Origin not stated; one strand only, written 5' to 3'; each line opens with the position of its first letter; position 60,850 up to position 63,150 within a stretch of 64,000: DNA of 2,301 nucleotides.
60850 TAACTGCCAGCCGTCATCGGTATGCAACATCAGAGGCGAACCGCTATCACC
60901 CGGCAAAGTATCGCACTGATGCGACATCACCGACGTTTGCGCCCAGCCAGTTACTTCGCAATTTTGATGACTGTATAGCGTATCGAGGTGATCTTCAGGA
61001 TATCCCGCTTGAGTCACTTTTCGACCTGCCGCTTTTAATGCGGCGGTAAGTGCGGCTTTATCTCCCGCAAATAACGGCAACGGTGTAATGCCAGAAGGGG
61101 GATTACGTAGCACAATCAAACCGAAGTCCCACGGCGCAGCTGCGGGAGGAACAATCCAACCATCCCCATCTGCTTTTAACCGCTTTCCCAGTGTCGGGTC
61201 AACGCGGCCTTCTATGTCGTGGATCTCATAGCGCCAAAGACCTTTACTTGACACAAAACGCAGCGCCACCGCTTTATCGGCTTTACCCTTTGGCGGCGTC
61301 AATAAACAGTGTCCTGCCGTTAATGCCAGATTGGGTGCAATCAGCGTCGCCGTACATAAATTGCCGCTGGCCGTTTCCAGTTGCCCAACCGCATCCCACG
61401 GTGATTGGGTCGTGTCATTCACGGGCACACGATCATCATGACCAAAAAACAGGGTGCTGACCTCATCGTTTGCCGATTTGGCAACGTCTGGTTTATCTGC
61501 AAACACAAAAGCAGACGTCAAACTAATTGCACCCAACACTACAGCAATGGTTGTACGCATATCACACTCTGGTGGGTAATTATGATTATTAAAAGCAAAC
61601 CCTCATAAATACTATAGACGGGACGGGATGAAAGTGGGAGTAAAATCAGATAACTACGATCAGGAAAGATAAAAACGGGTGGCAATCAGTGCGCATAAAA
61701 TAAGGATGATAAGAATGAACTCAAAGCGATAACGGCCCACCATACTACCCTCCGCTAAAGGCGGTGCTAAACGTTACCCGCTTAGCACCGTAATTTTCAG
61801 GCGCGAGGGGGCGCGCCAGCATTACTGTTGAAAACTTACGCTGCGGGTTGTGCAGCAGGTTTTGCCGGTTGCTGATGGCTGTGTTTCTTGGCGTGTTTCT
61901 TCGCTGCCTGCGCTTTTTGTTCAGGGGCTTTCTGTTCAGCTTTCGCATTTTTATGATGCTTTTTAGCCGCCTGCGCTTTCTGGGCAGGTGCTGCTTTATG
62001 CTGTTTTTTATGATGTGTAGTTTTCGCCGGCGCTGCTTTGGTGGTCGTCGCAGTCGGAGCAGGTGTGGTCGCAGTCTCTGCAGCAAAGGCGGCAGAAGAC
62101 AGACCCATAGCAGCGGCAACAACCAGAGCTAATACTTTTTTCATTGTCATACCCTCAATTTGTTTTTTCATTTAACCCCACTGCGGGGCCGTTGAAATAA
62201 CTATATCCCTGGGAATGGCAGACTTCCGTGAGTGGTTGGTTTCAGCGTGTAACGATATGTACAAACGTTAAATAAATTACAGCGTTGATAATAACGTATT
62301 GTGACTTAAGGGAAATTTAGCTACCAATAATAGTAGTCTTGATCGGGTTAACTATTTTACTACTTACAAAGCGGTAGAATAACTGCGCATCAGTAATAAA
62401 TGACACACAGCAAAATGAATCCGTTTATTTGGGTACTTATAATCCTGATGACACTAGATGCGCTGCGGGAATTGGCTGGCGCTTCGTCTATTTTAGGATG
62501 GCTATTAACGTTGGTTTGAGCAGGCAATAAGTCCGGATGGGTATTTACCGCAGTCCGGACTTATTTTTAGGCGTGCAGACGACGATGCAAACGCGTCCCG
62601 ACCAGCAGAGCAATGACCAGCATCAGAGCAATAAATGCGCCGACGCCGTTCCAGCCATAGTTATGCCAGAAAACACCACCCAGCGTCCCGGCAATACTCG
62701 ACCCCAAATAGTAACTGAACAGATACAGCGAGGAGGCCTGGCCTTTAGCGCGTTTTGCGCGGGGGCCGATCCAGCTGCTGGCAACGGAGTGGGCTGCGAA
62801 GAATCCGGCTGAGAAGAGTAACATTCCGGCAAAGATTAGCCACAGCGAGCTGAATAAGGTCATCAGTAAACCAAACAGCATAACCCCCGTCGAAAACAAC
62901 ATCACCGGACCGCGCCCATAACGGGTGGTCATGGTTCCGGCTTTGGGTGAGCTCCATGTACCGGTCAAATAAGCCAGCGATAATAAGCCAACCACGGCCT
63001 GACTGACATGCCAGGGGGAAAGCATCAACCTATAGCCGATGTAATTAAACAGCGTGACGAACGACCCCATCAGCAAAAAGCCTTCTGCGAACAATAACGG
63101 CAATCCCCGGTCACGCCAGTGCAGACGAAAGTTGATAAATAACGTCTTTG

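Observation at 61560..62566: asr control region: RstA-box match plus flanking stem-loops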

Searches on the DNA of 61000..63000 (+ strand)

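Call 7: search_dna_similar(query=window:61400-62800:+, collection=ecoli_genomes, mode=near, max_rows=12, rows=spread)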
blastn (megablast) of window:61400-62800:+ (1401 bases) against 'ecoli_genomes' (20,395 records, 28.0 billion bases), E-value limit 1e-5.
Records with a match: 5425; places in all: 5447; records where one place covers at least 80% of the query: 5401.
Genomes with a match: 5422 of 5426; with a place that covers at least 80% of the query: 5401. Places per genome that has any: lowest 1, median 1, highest 2. On chromosomes: 5443 places; on plasmids: 4.
Best place of each record, by identity: >=99% 571; 95-99% 4854.
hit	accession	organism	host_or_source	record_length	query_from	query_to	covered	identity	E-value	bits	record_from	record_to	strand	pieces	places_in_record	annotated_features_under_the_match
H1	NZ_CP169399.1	Escherichia coli strain MFDS1022581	Animal source foods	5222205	1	1401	100%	100.0%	0e+0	2588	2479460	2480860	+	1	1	asr: acid resistance repetitive basic protein Asr | ynfM: MFS transporter | ydgD: trypsin-like serine peptidase | hypothetical protein (x2)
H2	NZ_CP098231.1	Escherichia coli strain XJ34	bovine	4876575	1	1401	100%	99.0%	0e+0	2510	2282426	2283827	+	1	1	asr: acid resistance repetitive basic protein Asr | ynfM: MFS transporter | ydgD: trypsin-like serine peptidase | hypothetical protein (x2)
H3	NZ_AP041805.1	Escherichia coli O166:H15 strain JNE070796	Homo sapiens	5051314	1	1401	100%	98.9%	0e+0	2499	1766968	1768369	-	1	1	asr: acid resistance repetitive basic protein Asr | ynfM: MFS transporter | ydgD: trypsin-like serine peptidase | KPN_01571 family protein | ydgU: small membrane protein YdgU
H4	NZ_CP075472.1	Escherichia coli strain NT1F25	pig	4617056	1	1401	100%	98.7%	0e+0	2488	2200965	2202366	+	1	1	asr: acid resistance repetitive basic protein Asr | ynfM: MFS transporter | ydgD: trypsin-like serine peptidase | hypothetical protein (x2)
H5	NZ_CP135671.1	Escherichia coli strain TUM9803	missing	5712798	1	1401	100%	98.7%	0e+0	2488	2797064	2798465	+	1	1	asr: acid resistance repetitive basic protein Asr | ynfM: multidrug efflux MFS transporter YnfM/SxtP(Kp) | ydgD: trypsin-like serine peptidase | ydgU: small membrane protein YdgU | hypothetical protein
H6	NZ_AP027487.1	Escherichia coli strain LR-21-1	Homo sapiens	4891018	1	1401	100%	98.6%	0e+0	2484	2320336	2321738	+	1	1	asr: acid resistance repetitive basic protein Asr | ynfM: MFS transporter | ydgD: trypsin-like serine peptidase | hypothetical protein (x2)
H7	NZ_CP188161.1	Escherichia coli strain TUM24566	Laboratory developed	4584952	1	1401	100%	98.6%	0e+0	2483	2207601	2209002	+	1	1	asr: acid resistance repetitive basic protein Asr | ynfM: MFS transporter | ydgD: trypsin-like serine peptidase | stationary phase-induced protein | hypothetical protein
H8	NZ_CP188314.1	Escherichia coli strain BCE-1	swine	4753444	1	1401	100%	98.6%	0e+0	2477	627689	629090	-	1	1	asr: acid resistance repetitive basic protein Asr | ynfM: MFS transporter | ydgD: trypsin-like serine peptidase | KPN_01571 family protein | hypothetical protein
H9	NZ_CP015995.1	Escherichia coli strain S51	poultry meat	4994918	1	1401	100%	98.5%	0e+0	2471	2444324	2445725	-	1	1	asr: acid resistance repetitive basic protein Asr | ynfM: MFS transporter | ydgD: trypsin-like serine peptidase | KPN_01571 family protein | hypothetical protein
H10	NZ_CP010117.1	Escherichia coli strain C2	cow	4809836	1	1401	100%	98.4%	0e+0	2466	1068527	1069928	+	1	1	asr: acid resistance repetitive basic protein Asr | ynfM: MFS transporter | ydgD: trypsin-like serine peptidase | KPN_01571 family protein | hypothetical protein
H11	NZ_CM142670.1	Escherichia coli strain UID2309220010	Homo sapiens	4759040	1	1401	100%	98.4%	0e+0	2466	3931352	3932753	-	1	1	asr: acid resistance repetitive basic protein Asr | ynfM: MFS transporter | ydgD: trypsin-like serine peptidase | KPN_01571 family protein | ydgU: small membrane protein YdgU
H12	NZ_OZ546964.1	Escherichia coli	Homo sapiens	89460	998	1401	29%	97.8%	0e+0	697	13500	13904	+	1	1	ynfM: multidrug efflux MFS transporter YnfM/SxtP(Kp) | hypothetical protein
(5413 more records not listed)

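Call 8: search_rna_families(source=window, start=61000, end=63000, threshold=evalue, max_evalue=10)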
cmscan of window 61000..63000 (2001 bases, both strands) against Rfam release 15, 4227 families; matches with E-value up to 10: 3.
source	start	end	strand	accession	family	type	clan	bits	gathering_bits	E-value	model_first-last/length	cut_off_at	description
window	62740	62767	-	RF00194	Rubella_3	Cis-reg;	-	18.8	35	1.4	33-60/68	no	Rubella virus 3' cis-acting element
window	62759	62821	+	RF02682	HDV-F-prausnitzii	Gene; ribozyme;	-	16.3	44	6.1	1-74/74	no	HDV ribozyme from F. prausnitzii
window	62807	62843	+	RF01626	ceN30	Gene; snRNA; snoRNA; CD-box;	-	16.2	65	5.8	1-73/73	no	Caenorhabditis snoRNA ceN30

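Call 9: get_annotated_region(hit=H3, flank=300)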
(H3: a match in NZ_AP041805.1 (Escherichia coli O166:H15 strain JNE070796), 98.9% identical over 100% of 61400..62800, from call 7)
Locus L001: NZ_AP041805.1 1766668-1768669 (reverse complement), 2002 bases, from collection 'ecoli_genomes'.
description: Escherichia coli O166:H15 strain JNE070796 chromosome, complete genome
organism: Escherichia coli O166:H15 strain JNE070796 (NCBI taxid 2802033)
replicon: chromosome; assembly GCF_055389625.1
host: Homo sapiens; source: -; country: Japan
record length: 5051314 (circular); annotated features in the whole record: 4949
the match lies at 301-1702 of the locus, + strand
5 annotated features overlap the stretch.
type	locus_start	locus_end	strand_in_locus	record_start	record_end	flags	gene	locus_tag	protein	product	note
CDS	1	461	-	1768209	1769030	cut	ydgD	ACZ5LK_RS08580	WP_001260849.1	trypsin-like serine peptidase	-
CDS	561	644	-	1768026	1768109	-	ydgU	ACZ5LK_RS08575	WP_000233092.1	small membrane protein YdgU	-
CDS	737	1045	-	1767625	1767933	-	asr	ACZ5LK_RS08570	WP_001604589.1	acid resistance repetitive basic protein Asr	-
CDS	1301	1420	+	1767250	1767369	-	-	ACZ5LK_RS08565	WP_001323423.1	KPN_01571 family protein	-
CDS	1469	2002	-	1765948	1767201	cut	ynfM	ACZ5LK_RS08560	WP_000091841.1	MFS transporter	-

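Call 10: get_annotated_region(hit=H7, flank=300)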
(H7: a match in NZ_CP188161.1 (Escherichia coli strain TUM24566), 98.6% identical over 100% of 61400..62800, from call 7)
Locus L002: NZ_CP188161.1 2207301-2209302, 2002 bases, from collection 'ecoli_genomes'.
description: Escherichia coli strain TUM24566 chromosome, complete genome
organism: Escherichia coli strain TUM24566 (NCBI taxid 562)
replicon: chromosome; assembly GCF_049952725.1
host: -; source: Laboratory developed; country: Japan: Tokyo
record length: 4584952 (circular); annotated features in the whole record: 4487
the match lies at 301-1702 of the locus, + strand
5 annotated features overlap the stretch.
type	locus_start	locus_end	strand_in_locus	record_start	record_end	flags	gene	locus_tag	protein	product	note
CDS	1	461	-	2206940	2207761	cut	ydgD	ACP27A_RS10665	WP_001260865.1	trypsin-like serine peptidase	-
CDS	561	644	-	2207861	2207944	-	-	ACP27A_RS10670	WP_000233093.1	stationary phase-induced protein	-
CDS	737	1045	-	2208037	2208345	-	asr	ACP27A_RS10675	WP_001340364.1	acid resistance repetitive basic protein Asr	-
CDS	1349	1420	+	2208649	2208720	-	-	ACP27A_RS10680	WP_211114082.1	hypothetical protein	-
CDS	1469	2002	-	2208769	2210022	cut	ynfM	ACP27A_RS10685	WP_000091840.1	MFS transporter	-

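Call 65: search_dna_similar(query=window:62518-62577:+, collection=ecoli_genomes, mode=distant, max_rows=8, rows=spread, max_evalue=0.001)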
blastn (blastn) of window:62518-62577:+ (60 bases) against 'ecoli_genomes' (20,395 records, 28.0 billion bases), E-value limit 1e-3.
Records with a match: 5424; places in all: 5424; records where one place covers at least 80% of the query: 5424.
Genomes with a match: 5421 of 5426; with a place that covers at least 80% of the query: 5421. Places per genome that has any: lowest 1, median 1, highest 2. On chromosomes: 5420 places; on plasmids: 4.
Best place of each record, by identity: >=99% 25; 95-99% 2845; 90-95% 2553; 80-90% 1.
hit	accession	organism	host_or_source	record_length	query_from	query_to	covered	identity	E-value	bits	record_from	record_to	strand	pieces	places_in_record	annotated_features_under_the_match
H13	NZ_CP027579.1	Escherichia coli strain 2013C-4282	Homo sapiens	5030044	1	60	100%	100.0%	9e-22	109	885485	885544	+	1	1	ynfM: MFS transporter | KPN_01571 family protein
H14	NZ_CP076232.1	Escherichia coli O157:H7 strain 7.1_Anguil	Rectal swab of live bovine cattle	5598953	1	60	100%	96.7%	2e-18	99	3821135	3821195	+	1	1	ynfM: MFS transporter | KPN_01571 family protein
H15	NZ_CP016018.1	Escherichia coli strain ER1821R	missing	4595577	1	60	100%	95.1%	7e-17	94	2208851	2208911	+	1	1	ynfM: MFS transporter | KPN_01571 family protein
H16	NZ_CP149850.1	Escherichia coli strain 2023CK-01687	Homo sapiens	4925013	1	60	100%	95.1%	7e-17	94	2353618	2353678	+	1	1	ynfM: MFS transporter | hypothetical protein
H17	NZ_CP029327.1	Escherichia coli strain A37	Notomys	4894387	1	60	100%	93.5%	2e-16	92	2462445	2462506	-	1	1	ynfM: MFS transporter | KPN_01571 family protein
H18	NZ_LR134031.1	Escherichia coli strain NCTC11151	missing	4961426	1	60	100%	93.5%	2e-16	92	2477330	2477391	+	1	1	ynfM: MFS transporter | hypothetical protein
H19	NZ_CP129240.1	Escherichia coli strain 1344_LBHALD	Homo sapiens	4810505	1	60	100%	90.2%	4e-13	81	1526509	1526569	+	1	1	ynfM: MFS transporter | KPN_01571 family protein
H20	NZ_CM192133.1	Escherichia coli strain Ec-2939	Homo sapiens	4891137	1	48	80%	95.8%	2e-12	79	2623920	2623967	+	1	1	KPN_01571 family protein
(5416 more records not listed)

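Call 66: search_dna_similar(query=window:61744-61835:+, collection=ecoli_genomes, mode=distant, max_rows=8, rows=spread, max_evalue=0.001)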
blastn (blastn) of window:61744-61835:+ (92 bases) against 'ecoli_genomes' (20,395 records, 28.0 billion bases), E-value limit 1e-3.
Records with a match: 5422; places in all: 5423; records where one place covers at least 80% of the query: 5421.
Genomes with a match: 5422 of 5426; with a place that covers at least 80% of the query: 5421. Places per genome that has any: lowest 1, median 1, highest 2. On chromosomes: 5422 places; on plasmids: 1.
Best place of each record, by identity: >=99% 4328; 95-99% 1093; 90-95% 1.
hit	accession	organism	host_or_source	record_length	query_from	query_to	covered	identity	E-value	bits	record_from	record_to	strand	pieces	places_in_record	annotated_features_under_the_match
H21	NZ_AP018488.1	Escherichia coli O157:H7 strain PV15-279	Homo sapiens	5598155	1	92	100%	100.0%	8e-39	167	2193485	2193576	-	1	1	none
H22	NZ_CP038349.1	Escherichia coli O157:H7 strain F8952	missing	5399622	1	92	100%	100.0%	8e-39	167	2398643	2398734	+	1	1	none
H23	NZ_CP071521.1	Escherichia coli strain 11202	not applicable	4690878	1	92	100%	100.0%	8e-39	167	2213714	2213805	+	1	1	none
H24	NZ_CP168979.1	Escherichia coli strain UTME-1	beef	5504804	1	92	100%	100.0%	8e-39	167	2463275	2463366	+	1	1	none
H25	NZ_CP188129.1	Escherichia coli strain TUM22199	Laboratory developed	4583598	1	92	100%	100.0%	8e-39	167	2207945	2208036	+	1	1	none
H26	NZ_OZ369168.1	Escherichia coli strain BLSE177-2012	Homo sapiens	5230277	1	92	100%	100.0%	8e-39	167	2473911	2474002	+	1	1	none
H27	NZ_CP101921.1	Escherichia coli strain QA-1986 83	missing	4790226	1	92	100%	98.9%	3e-37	162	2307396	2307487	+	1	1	none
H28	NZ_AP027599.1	Escherichia coli strain LR-71-1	Homo sapiens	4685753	30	92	68%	100.0%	4e-23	114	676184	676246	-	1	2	none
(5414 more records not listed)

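Call 67: get_annotated_region(hit=H17, flank=10)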
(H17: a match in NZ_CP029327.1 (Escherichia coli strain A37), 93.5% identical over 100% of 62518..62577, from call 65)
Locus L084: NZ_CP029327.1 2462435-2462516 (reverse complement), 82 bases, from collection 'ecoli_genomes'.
description: Escherichia coli strain A37 chromosome, complete genome
organism: Escherichia coli strain A37 (NCBI taxid 562)
replicon: chromosome; assembly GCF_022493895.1
host: Notomys; source: feces; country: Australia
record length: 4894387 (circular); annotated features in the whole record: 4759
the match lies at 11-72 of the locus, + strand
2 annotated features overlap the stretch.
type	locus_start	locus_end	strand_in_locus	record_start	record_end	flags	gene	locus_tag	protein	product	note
CDS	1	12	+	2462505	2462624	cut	-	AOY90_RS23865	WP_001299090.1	KPN_01571 family protein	-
CDS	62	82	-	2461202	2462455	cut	ynfM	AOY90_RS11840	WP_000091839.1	MFS transporter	-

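Call 68: get_annotated_region(hit=H19, flank=10)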
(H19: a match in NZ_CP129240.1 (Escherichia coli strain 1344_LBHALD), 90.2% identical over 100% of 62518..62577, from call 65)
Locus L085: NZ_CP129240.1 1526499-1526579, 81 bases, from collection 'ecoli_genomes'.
description: Escherichia coli strain 1344_LBHALD chromosome, complete genome
organism: Escherichia coli strain 1344_LBHALD (NCBI taxid 562)
replicon: chromosome; assembly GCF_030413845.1
host: Homo sapiens; source: urine; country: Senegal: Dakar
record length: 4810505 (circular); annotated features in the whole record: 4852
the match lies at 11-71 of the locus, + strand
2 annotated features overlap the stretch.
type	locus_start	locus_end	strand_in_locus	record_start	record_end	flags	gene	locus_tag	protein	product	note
CDS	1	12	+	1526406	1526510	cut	-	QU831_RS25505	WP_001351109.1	KPN_01571 family protein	-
CDS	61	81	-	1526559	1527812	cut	ynfM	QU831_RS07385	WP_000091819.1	MFS transporter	-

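Call 69: get_annotated_region(hit=H15, flank=10)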
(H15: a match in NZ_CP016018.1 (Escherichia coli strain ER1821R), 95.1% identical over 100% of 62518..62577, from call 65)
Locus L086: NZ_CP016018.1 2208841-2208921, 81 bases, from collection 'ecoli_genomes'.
description: Escherichia coli strain ER1821R chromosome, complete genome
organism: Escherichia coli strain ER1821R (NCBI taxid 562)
replicon: chromosome; assembly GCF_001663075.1
host: -; source: missing; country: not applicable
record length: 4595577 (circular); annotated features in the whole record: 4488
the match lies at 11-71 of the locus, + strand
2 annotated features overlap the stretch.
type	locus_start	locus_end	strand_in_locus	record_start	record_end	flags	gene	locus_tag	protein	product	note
CDS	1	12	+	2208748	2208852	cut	-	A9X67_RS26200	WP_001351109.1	KPN_01571 family protein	-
CDS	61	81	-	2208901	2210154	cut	ynfM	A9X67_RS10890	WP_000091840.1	MFS transporter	-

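Call 70: get_annotated_region(hit=H14, flank=10)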
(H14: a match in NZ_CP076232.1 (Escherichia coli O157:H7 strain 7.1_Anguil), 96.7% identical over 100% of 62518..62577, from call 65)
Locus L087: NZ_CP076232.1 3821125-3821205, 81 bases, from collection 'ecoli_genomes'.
description: Escherichia coli O157:H7 strain 7.1_Anguil chromosome, complete genome
organism: Escherichia coli O157:H7 strain 7.1_Anguil (NCBI taxid 83334)
replicon: chromosome; assembly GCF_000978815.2
host: -; source: Rectal swab of live bovine cattle; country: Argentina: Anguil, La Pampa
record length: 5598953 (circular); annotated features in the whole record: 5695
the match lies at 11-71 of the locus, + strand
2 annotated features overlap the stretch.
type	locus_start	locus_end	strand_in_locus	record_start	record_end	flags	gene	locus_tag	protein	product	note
CDS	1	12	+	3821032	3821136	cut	-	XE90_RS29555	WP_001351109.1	KPN_01571 family protein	-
CDS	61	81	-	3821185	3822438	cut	ynfM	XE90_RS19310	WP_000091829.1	MFS transporter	-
